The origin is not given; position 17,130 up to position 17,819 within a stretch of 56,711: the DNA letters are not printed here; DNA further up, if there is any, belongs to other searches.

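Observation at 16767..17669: ThsB-like TIR protein paired with a 130-aa three-helix membrane protein and no SIR2/SLOG/Macro partner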

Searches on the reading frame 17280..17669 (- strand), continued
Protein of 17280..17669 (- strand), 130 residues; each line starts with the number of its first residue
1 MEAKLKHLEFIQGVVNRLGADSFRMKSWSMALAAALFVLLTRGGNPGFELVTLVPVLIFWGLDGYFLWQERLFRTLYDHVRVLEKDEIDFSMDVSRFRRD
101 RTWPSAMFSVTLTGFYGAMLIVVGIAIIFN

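Call 80: search_protein_families(library=padloc, proteins=[L083:3001-3411:+, L083:2232-2984:+, L082:2992-3402:+], max_evalue=0.001)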
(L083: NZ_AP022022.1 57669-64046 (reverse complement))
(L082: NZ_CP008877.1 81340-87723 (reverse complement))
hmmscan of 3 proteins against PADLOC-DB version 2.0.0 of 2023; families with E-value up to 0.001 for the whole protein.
L083:3001-3411:+ (136 aa): 4 families
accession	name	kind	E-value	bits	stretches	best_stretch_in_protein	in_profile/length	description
PDLC04686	PDC-M50A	-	1.8e-46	155.7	1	1-128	1-129/134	-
PDLC04685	PDC-M50A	-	9.5e-38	127.4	1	3-128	4-126/130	-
PDLC04687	PDC-M50A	-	4e-24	83.3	1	4-124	12-133/144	-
PDLC04684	PDC-M50A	-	8.1e-23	79.6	1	7-128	17-137/159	-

L083:2232-2984:+ (250 aa): 8 families
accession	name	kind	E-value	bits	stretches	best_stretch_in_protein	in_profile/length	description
PDLC00430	ThsB1|ThsB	-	1e-75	252.8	1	1-248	1-261/269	TIR-like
PDLC00435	ThsB1|ThsB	-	7.3e-37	125.5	1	48-248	52-262/281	TIR-like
PDLC00423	ThsB1|ThsB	-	1.2e-05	23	1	49-94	23-69/190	TIR-like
PDLC00436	ThsB1|ThsB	-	1.2e-05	22.9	1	59-94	34-68/183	TIR-like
PDLC00419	ThsB1|ThsB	-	0.00027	18.8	0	61-93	28-59/165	TIR-like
PDLC00426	ThsB1|ThsB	-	0.00032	18.1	0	119-184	274-324/352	TIR-like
PDLC00422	ThsB1|ThsB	-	0.00054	17.5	0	46-93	26-72/194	TIR-like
PDLC02012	SAVED5--SAVED_TIR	-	0.00077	16.7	0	61-94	14-46/404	-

L082:2992-3402:+ (136 aa): 4 families
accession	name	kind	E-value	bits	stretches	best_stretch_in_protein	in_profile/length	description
PDLC04686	PDC-M50A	-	6.9e-48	160.3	1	4-131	3-129/134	-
PDLC04685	PDC-M50A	-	5.3e-37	125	1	3-130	2-126/130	-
PDLC04687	PDC-M50A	-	2.9e-23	80.5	1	5-134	11-140/144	-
PDLC04684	PDC-M50A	-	4.6e-20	70.7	1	7-135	15-141/159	-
